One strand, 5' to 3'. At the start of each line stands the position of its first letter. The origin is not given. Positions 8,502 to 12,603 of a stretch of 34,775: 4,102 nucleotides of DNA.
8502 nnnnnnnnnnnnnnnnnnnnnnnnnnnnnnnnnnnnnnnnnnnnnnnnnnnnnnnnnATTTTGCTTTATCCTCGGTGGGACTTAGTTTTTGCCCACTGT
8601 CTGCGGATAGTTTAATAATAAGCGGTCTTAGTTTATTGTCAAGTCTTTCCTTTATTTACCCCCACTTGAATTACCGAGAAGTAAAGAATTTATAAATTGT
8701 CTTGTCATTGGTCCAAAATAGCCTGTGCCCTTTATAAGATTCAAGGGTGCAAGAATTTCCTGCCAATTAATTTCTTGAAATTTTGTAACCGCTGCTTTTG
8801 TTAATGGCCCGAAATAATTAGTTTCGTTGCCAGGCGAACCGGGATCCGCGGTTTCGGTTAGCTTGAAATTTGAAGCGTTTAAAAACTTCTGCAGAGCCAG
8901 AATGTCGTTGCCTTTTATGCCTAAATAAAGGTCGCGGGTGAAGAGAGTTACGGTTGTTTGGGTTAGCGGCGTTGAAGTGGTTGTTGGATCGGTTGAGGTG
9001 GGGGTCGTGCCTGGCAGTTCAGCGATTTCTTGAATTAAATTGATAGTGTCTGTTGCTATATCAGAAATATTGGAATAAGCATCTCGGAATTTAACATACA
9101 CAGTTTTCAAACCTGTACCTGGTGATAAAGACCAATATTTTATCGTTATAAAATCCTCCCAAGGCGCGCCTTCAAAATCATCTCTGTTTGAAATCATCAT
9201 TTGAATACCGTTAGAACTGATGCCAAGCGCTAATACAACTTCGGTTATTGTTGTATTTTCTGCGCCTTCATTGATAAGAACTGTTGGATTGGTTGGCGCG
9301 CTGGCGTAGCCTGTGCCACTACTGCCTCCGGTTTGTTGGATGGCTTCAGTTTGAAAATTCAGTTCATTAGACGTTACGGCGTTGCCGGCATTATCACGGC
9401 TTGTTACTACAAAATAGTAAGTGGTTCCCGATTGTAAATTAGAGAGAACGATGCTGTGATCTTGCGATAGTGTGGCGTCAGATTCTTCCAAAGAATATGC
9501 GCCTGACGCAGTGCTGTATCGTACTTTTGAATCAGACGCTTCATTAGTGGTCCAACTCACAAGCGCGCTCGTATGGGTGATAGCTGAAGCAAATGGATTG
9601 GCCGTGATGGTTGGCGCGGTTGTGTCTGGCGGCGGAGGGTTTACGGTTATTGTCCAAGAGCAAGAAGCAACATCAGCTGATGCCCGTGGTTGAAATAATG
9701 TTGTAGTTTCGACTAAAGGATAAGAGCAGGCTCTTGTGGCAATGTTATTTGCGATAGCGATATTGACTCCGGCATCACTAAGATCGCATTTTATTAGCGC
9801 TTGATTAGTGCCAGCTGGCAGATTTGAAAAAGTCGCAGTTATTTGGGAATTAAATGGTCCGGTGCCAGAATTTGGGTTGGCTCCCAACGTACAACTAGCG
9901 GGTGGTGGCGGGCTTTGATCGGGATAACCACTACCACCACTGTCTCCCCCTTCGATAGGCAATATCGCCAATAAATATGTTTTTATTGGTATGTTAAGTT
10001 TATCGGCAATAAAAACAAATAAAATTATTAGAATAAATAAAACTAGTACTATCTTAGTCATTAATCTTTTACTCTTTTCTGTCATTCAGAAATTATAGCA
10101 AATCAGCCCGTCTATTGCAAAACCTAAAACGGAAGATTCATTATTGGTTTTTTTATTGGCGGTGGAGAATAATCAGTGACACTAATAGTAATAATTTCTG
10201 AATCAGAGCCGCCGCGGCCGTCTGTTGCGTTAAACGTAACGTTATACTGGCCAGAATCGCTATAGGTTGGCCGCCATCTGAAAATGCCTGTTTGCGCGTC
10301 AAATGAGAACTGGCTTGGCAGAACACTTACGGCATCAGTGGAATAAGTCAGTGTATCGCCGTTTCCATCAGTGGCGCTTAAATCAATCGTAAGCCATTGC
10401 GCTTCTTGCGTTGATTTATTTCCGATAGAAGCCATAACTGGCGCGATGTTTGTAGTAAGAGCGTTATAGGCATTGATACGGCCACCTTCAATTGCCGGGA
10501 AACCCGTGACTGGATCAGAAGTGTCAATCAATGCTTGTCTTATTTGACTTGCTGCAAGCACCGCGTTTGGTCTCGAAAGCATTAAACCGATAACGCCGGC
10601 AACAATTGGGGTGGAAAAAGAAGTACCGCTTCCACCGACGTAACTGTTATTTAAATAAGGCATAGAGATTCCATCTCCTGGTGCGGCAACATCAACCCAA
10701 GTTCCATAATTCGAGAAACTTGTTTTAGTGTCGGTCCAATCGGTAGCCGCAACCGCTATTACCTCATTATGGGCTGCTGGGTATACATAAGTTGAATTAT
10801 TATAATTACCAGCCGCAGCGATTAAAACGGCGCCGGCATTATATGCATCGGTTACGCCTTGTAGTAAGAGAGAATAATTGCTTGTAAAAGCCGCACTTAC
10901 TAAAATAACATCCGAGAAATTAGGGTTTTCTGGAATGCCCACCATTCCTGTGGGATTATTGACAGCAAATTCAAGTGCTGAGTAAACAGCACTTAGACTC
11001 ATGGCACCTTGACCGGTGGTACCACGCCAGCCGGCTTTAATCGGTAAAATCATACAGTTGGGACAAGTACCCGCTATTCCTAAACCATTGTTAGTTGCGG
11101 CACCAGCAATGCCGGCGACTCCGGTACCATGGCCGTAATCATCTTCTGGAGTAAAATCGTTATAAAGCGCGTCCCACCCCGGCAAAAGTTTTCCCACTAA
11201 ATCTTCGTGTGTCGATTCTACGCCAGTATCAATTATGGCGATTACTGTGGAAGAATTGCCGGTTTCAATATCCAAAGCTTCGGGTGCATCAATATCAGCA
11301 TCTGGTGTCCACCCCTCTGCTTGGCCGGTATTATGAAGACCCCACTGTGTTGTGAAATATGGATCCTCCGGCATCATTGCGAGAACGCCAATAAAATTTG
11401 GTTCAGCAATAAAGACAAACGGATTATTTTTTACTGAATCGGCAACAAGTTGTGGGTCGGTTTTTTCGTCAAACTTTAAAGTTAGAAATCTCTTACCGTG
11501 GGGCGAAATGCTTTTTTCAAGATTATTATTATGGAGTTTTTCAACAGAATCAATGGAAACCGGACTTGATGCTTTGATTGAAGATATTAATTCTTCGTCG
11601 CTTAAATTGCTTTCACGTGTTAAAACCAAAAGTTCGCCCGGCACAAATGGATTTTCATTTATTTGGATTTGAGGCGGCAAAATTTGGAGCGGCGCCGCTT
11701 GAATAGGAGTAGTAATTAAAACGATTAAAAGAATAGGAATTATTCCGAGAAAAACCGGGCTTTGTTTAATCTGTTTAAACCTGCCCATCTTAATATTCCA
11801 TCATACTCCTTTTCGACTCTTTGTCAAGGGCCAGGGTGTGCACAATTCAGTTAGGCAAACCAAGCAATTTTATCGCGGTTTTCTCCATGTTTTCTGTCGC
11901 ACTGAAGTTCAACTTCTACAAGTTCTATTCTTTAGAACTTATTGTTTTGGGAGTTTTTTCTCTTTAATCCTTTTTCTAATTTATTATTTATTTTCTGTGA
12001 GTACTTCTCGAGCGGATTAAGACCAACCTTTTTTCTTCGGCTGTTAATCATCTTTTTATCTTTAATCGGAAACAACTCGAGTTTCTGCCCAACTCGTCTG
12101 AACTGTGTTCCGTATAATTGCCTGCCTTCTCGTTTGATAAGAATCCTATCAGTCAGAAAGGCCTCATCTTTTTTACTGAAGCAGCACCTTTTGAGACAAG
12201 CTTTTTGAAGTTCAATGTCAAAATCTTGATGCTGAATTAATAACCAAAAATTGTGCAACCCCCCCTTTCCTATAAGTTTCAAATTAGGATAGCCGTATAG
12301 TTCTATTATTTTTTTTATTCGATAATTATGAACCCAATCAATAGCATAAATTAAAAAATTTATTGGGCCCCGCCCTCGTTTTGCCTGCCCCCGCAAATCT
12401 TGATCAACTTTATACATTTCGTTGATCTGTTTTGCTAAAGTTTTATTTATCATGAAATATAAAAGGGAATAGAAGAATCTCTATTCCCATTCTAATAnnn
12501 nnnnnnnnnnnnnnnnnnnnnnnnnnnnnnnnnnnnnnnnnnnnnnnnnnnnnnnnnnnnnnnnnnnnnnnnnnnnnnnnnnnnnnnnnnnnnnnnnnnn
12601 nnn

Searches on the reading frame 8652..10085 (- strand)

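Call 50: search_protein_families(library=pfam, proteins=[window:8652-10085:-], max_evalue=0.001)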
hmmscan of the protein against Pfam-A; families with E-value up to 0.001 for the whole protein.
window:8652-10085:- (477 aa): 3 families
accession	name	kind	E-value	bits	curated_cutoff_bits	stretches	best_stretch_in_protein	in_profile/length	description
PF16656.11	Pur_ac_phosph_N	-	1.1e-10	42.3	30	1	170-246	11-93/93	Purple acid Phosphatase, N-terminal domain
PF01471.23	PG_binding_1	-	4.5e-07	30.4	23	1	392-438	2-39/57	Putative peptidoglycan binding domain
PF00041.27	fn3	-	9.5e-07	29.4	25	1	165-243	7-82/84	Fibronectin type III domain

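Call 51: search_protein_families(library=ncbifam, proteins=[window:8652-10085:-], max_evalue=0.001)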
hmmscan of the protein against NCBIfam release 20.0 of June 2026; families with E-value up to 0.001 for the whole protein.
window:8652-10085:- (477 aa): 1 family
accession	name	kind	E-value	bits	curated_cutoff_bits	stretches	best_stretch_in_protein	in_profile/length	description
NF041611.1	exoglucan_CbhB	equivalog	0.00021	19.5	1950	1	149-287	697-821/997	exoglucanase CbhB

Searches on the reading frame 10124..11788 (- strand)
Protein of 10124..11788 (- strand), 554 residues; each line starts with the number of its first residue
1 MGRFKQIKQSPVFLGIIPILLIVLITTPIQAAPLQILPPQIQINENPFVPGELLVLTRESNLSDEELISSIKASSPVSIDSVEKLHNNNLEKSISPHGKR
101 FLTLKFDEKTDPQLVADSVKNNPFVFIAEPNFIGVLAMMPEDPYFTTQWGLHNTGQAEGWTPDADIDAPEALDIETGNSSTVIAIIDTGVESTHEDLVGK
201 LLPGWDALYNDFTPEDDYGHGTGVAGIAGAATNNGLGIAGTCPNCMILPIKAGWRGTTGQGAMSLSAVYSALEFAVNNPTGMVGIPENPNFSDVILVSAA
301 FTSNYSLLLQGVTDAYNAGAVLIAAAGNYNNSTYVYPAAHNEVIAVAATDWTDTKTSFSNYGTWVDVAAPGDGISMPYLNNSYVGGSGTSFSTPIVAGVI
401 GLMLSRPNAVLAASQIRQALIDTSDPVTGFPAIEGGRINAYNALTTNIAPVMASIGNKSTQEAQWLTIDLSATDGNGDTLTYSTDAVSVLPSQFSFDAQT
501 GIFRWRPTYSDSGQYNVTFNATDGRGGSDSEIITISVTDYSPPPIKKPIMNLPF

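Call 3: search_protein_families(library=pfam, proteins=[window:10124-11788:-], max_evalue=0.01)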
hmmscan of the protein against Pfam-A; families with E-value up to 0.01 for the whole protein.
window:10124-11788:- (554 aa): 5 families
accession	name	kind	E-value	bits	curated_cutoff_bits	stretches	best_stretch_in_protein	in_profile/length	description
PF00082.27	Peptidase_S8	-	5.7e-40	137.9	21.8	1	180-425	3-274/288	Subtilase family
PF05345.18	He_PIG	-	3.5e-14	53.4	24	1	449-538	1-96/96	Putative Ig domain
PF17963.7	Big_9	-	5.7e-09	37.2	23.6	1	447-535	1-88/89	Bacterial Ig domain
PF18911.6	PKD_4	-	0.00017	22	27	0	508-535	55-83/85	PKD domain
PF17892.7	Cadherin_5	-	0.00044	20.5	26.5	1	447-538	2-98/98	Cadherin-like domain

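Call 4: search_protein_families(library=ncbifam, proteins=[window:10124-11788:-], max_evalue=0.01)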
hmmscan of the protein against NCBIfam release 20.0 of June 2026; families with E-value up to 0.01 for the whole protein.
window:10124-11788:- (554 aa): 9 families
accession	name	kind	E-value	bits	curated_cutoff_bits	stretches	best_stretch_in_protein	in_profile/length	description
TIGR03921.1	T7SS_mycosin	equivalog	1.5e-42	146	278.75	1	169-455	4-296/353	type VII secretion-associated serine protease mycosin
NF033595.1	denti_PrtP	equivalog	1.6e-28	99.7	300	1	312-444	359-502/606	dentilisin complex serine proteinase subunit PrtP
TIGR03895.1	protease_PatA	subfamily_domain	1.3e-17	63.8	421.05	1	220-440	1-216/606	PatA/PatG family cyanobactin maturation protease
NF049966.1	QH_SP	equivalog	1.3e-10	41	165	1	183-422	2-209/219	subtilisin-like serine protease QhpE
NF042956.1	IteS_antiphage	equivalog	3.3e-06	25.7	900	1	175-333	252-398/747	S8 family anti-phage peptidase IteS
NF012211.1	tand_rpt_95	domain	5.4e-05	23.1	90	1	460-546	2-93/98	tandem-95 repeat protein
NF040808.2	CspC_non_triad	exception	0.00015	20.3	675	1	355-404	449-498/556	bile acid germinant receptor pseudoprotease CspC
NF038112.1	myxo_dep_M36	subfamily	0.0059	13.7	1500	1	445-541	1471-1567/1604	myxosortase-dependent M36 family metallopeptidase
NF038111.1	rhom_dep_M36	equivalog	0.0078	13.6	1700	0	447-544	1184-1282/1315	rhombosortase-dependent M36 family metallopeptidase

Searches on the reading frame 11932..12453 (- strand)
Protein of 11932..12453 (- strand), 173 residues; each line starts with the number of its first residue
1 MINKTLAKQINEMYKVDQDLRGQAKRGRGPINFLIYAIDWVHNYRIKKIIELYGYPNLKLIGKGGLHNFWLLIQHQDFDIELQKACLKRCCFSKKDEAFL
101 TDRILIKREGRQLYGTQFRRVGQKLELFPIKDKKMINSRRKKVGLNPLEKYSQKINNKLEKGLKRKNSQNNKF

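Call 3: search_protein_families(library=pfam, proteins=[window:11932-12453:-], max_evalue=0.01)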
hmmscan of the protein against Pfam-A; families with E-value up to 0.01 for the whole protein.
window:11932-12453:- (173 aa): 2 families
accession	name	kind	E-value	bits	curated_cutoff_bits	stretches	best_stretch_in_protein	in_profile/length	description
PF20329.3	DUF6624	-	2.6e-18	66.5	27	1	35-157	37-166/173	Family of unknown function (DUF6624)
PF22757.1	GeBP-like_C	-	0.0063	16.8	27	0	121-156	22-57/68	Glabrous-enhancer-binding protein-like family, C-terminal domain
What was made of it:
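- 11932..12453 (-): DUF6624 protein, 173 aa, no signal peptide evident by eye; conserved partner gene of unknown function. Pfam PF20329, 2.6e-18 (call 3).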

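Call 4: search_protein_families(library=ncbifam, proteins=[window:11932-12453:-], max_evalue=0.01)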
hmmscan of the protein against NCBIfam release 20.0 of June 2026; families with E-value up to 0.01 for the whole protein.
window:11932-12453:- (173 aa): 0 families

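Call 27: search_solved_structures(query=window:11932-12453:-, max_evalue=10)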
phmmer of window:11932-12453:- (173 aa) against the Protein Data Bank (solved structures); distinct sequences matched with E-value up to 10: 1.
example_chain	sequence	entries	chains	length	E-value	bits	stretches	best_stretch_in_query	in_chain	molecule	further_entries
4bm5_A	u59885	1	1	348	0.19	14.7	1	97-143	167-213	SIMILAR TO CHLOROPLAST INNER MEMBRANE PROTEIN TIC110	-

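Call 29: find_homologous_proteins(query=window:11932-12453:-, max_evalue=0.00001)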
Query window:11932-12453:- (173 aa): 29 proteins with E <= 0.00001 among 51 candidates.
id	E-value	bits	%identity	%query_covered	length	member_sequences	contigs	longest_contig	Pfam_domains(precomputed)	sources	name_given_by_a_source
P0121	3.2e-110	383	100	100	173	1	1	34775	PF20329.3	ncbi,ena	-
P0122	3.2e-50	188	58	87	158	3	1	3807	PF20329.3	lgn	-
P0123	1.7e-49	186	58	87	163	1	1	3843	PF20329.3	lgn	-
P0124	6.8e-46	174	54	90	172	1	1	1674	PF20329.3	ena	-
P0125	8.6e-45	170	55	89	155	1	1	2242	PF20329.3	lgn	-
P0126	7.5e-44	167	50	90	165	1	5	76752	PF20329.3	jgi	-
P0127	6.9e-43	164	48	95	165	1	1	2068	PF20329.3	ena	-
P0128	9.1e-43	164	51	90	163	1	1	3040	PF20329.3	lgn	-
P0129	1.1e-42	164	50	94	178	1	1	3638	PF20329.3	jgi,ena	-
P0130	3.2e-42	162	47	95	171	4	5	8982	PF20329.3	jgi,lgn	jgi:hypothetical protein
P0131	3.6e-41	159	50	91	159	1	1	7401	PF20329.3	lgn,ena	-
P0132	1.0e-40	157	46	96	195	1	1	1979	PF20329.3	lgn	-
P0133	1.5e-38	150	45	95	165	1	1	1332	PF20329.3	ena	-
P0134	3.9e-38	149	53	83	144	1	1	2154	PF20329.3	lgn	-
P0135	7.8e-38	148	47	94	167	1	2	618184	PF20329.3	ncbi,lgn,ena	-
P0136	3.5e-33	133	45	92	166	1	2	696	PF20329.3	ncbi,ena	-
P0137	1.3e-32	131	48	90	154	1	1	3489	PF20329.3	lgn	-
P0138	1.6e-32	131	54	69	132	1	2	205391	PF20329.3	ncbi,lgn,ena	-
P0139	5.0e-26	109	50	64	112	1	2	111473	PF20329.3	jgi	jgi:hypothetical protein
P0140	2.1e-23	101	39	90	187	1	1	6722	PF20329.3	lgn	-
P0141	3.3e-18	84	37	87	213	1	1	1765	PF20329.3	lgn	-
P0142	3.2e-17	81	41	68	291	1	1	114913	PF20329.3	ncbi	-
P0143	3.7e-13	67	38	71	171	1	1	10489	PF20329.3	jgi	jgi:hypothetical protein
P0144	2.6e-11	62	34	71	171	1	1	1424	PF20329.3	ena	-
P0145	3.8e-11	61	35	71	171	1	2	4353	PF20329.3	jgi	jgi:hypothetical protein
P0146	9.3e-11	60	37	65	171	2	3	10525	PF20329.3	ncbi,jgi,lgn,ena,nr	ncbi:MAG TPA: DUF6624 domain-containing protein [Anaerolineales bacterium]|jgi:uncharacterized prote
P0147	1.4e-10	59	38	64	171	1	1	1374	PF20329.3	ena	-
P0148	8.6e-10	57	35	71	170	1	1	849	PF20329.3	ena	-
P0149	1.3e-8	53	36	71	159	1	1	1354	PF20329.3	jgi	-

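Call 38: predict_structure(alignment_id=A1)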
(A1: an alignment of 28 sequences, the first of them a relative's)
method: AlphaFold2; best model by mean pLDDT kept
length: 173 residues; sequences in the alignment: 28
mean_pLDDT: 95.4   pTM: 0.87
mean pLDDT of the five models: 95.4, 95.2, 94.9, 94.6, 93.5
residues with pLDDT >= 90: 151; 70-90: 22; 50-70: 0; < 50: 0
segments of 3 or more residues with pLDDT < 50: none
pLDDT, mean of each block of 10 residues (from residue 1): 97 97 87 94 98 98 98 96 98 98 97 97 94 97 98 94 88 81
secondary structure, 60 per line:
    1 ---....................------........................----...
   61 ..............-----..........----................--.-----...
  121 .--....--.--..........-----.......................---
elements in order: H4-23 H30-53 H58-74 H80-89 H94-109 E118-121 E124-127 H133-142 H148-170

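Call 43: fold_search(model_id=the predicted structure, library=pdb)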
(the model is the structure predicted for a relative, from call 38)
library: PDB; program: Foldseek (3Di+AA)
matches with E <= 10: 106; with E <= 0.001: 0
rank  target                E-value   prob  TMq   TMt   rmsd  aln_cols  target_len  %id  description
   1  3efz_A                1.9e+00  0.06  0.15  0.14  11.0       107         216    8  Crystal Structure of a 14-3-3 protein from cryptosporidium parvum (cgd1_2980) (released 2008-09-23)
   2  9r2i_A                2.0e+00  0.08  0.18  0.15  11.8        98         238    5  Cryo-EM structure of the complex CDK16:CCNY:14-3-3 (released 2026-03-25)
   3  9jph_A                2.0e+00  0.08  0.24  0.15  17.8       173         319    9  crRNA-guided surveillance (Csy) complex (released 2026-04-01)
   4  2qf9_A                2.2e+00  0.07  0.18  0.19  13.8       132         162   16  Crystal structure of putative secreted protein DUF305 from Streptomyces coelicolor (released 2007-07-17)
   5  3efz_C                2.4e+00  0.05  0.15  0.13  11.0       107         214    8  Crystal Structure of a 14-3-3 protein from cryptosporidium parvum (cgd1_2980) (released 2008-09-23)
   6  7b9v_T                2.5e+00  0.14  0.25  0.08   6.4       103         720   14  Yeast C complex spliceosome at 2.8 Angstrom resolution with Prp18/Slu7 bound (released 2021-03-10)
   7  6bqt_K                2.5e+00  0.06  0.20  0.16  13.7       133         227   10  Complex of 14-3-3 theta with an IRSp53 peptide doubly-phosphorylated at T340 and T360 (released 2018-12-05)
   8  9eo1_A                2.8e+00  0.21  0.39  0.14   6.1       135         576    9  Cryo_EM structure of human FAN1 in complex with 5' flap DNA substrate (released 2025-01-29)
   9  7mwr_B                2.8e+00  0.07  0.22  0.17  11.6       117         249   13  Structure of De Novo designed beta sheet heterodimer LHD101A53/B4 (released 2022-01-19)
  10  6emf_B                3.0e+00  0.03  0.17  0.14  15.8       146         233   13  Crystal structure of Rrp1 from Chaetomium thermophilum in space group C2 (released 2017-12-27)
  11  5u02                  3.0e+00  0.03  0.15  0.09  13.2       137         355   10  Crystal structure of S. aureus TarS 217-571 (released 2017-01-04)
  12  9axa_E                3.3e+00  0.08  0.23  0.19  12.4       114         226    7  CryoEM structure of activated CRAF/MEK/14-3-3 complex with NST-628 (released 2024-04-17)
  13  5kbg_A                3.3e+00  0.04  0.16  0.14  13.6        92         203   10  CRYSTAL STRUCTURE OF THE AROMATIC SENSOR DOMAIN OF MOPR IN COMPLEX WITH OCRESOL (released 2016-07-13)
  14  3n1b_A                3.5e+00  0.20  0.26  0.34   7.3        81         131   14  C-terminal domain of Vps54 subunit of the GARP complex (released 2010-07-14)
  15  6gkg_F                3.7e+00  0.08  0.23  0.19  10.9       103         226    5  Structure of 14-3-3 gamma in complex with caspase-2 14-3-3 binding motif Ser164 (released 2018-10-17)
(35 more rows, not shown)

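Call 69: search_solved_structures(query=A1, max_evalue=10)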
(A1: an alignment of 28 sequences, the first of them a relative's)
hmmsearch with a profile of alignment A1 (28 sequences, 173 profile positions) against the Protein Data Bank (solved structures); distinct sequences matched with E-value up to 10: 0.

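Call 70: search_protein_families(library=padloc, proteins=[window:11932-12453:-], max_evalue=0.01)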
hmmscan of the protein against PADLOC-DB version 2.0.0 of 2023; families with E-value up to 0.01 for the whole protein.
window:11932-12453:- (173 aa): 0 families

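Call 80: search_protein_representatives(alignment_id=A1)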
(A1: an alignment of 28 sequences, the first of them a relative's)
Query: 28 sequences, 173 profile positions. Proteins with E-value up to 0.001 (for the whole library): 12568; up to 1e-10: 8710; up to 1e-30: 1752. The best 150 are listed.
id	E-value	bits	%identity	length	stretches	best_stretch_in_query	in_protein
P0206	8.1e-92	321.6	-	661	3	6-161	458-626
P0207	1.3e-79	281.9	-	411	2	3-165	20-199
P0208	1.9e-76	271.5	-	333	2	7-164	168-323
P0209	4.6e-73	260.5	-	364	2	4-160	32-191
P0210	1.7e-71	255.4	-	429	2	6-164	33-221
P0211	2.2e-64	232.3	-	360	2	4-163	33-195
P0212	6.1e-64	230.8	-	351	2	7-162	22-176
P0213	5.1e-63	227.8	-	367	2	4-166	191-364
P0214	2.5e-62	225.6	-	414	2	4-167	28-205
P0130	2.7e-62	225.5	-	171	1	2-172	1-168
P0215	4.4e-60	218.2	-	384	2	6-164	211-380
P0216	4.7e-60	218.2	-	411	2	6-170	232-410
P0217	8.4e-60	217.3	-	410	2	6-165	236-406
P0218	1.0e-59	217.1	-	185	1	3-172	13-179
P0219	2.6e-59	215.8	-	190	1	2-165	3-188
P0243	7.4e-52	191.5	-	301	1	3-171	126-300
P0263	2.5e-48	180.0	-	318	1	6-165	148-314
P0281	8.5e-47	175.0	-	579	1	4-163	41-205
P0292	2.1e-46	173.7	-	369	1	7-168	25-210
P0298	3.3e-46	173.1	-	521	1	6-165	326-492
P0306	6.7e-46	172.1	-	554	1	3-169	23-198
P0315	1.3e-45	171.2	-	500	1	6-164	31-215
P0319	1.7e-45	170.8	-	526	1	7-165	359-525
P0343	1.0e-44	168.2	-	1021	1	3-168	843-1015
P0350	1.7e-44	167.5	-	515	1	5-169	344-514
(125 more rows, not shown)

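Call 81: search_protein_families(library=pfam, proteins=[P0343, P0281, P0306, P0298, P0319, P0350, P0315, P0292, P0243, P0263], max_evalue=0.001)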
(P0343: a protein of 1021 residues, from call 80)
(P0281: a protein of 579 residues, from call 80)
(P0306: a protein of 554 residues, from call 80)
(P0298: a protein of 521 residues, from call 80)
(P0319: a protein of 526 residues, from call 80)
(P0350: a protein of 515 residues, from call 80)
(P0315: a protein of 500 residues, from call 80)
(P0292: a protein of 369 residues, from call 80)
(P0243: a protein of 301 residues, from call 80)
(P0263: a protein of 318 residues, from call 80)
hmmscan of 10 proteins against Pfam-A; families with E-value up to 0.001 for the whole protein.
P0343 (1021 aa): 5 families
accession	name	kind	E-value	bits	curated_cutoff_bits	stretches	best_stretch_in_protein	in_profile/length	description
PF20329.3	DUF6624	-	7.3e-33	113.9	27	1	847-1012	2-169/173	Family of unknown function (DUF6624)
PF04389.22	Peptidase_M28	-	1.7e-21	77.2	21.3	1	600-789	2-185/193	Peptidase family M28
PF00528.27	BPD_transp_1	-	2.1e-17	63.9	26.4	1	109-307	1-180/184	Binding-protein-dependent transport system inner membrane component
PF01546.33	Peptidase_M20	-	8.5e-08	32.8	24.6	1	616-862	2-113/206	Peptidase family M20/M25/M40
PF12911.12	OppC_N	-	0.00015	22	23.9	1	26-53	19-46/53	N-terminal TM domain of oligopeptide transport permease C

P0281 (579 aa): 3 families
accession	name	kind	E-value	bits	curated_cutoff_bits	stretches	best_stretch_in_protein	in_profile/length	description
PF20329.3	DUF6624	-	1.8e-32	112.6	27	1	45-200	3-162/173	Family of unknown function (DUF6624)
PF01965.30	DJ-1_PfpI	-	4.8e-15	56.2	26.6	1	299-440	53-164/165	DJ-1/PfpI family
PF17124.11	ThiJ_like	-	8.3e-07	29.4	30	1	230-357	4-142/186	ThiJ/PfpI family-like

P0306 (554 aa): 3 families
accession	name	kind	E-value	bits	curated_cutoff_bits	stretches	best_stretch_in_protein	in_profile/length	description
PF20329.3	DUF6624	-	7.1e-29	100.9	27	1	27-190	2-165/173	Family of unknown function (DUF6624)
PF00756.26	Esterase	-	1.2e-21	78.1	22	1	338-483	1-147/251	Putative esterase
PF11806.14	Enterochelin_N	-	0.00088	20.4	27.1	0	266-312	36-80/120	Enterochelin esterase, N-terminal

P0298 (521 aa): 1 family
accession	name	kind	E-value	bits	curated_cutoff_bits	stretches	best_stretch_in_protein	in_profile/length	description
PF20329.3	DUF6624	-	9.9e-31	107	27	1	327-491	2-168/173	Family of unknown function (DUF6624)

P0319 (526 aa): 5 families
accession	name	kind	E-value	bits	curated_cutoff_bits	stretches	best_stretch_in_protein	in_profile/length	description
PF20329.3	DUF6624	-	6.9e-33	114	27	1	358-524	1-168/173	Family of unknown function (DUF6624)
PF00578.27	AhpC-TSA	-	3.2e-10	40.5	26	1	23-134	8-118/124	AhpC/TSA family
PF08534.16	Redoxin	-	4.5e-09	36.7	26.6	1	19-133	7-124/148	Redoxin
PF22316.2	ABhydrolase-like_N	-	3.1e-05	24.2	27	1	289-343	43-99/106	A/B hydrolase-like, N-terminal domain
PF00085.26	Thioredoxin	-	0.00062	20.2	23.5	0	42-93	20-71/103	Thioredoxin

P0350 (515 aa): 2 families
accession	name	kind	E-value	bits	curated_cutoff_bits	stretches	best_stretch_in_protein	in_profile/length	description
PF20329.3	DUF6624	-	2.3e-36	125.3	27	1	345-513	1-172/173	Family of unknown function (DUF6624)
PF13650.11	Asp_protease_2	-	0.00047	21.2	24.3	0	51-95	2-51/90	Aspartyl protease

P0315 (500 aa): 2 families
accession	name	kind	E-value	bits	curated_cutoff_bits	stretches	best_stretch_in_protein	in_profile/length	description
PF20329.3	DUF6624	-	8.2e-22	77.9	27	1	84-216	36-169/173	Family of unknown function (DUF6624)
PF04187.18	Cofac_haem_bdg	-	3.2e-08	34.3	27.7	0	354-412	154-205/213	Haem-binding uptake, Tiki superfamily, ChaN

P0292 (369 aa): 2 families
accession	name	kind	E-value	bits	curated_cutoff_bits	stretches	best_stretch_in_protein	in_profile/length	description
PF20329.3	DUF6624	-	4.2e-25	88.7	27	1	72-207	33-169/173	Family of unknown function (DUF6624)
PF11937.13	DUF3455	-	6.2e-23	82.4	25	1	233-366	4-157/157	Protein of unknown function (DUF3455)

P0243 (301 aa): 3 families
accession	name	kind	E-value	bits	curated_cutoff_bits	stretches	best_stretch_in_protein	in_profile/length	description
PF20329.3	DUF6624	-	8.6e-34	116.9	27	1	130-296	2-171/173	Family of unknown function (DUF6624)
PF22316.2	ABhydrolase-like_N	-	6.8e-09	36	27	1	24-118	3-100/106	A/B hydrolase-like, N-terminal domain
PF07719.23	TPR_2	-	0.00012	22.4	27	0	28-53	6-31/34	Tetratricopeptide repeat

P0263 (318 aa): 2 families
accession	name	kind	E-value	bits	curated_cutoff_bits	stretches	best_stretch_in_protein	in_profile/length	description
PF20329.3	DUF6624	-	6.5e-32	110.8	27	1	150-313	3-168/173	Family of unknown function (DUF6624)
PF14534.12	DUF4440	-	4.8e-07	30.6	25.2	1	29-142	1-107/107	Domain of unknown function (DUF4440)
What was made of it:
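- Tried and rejected: Domain fusions are heterogeneous: M28 peptidase, PfpI, esterase, AhpC, DUF4440 and DUF3455 (call 81).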
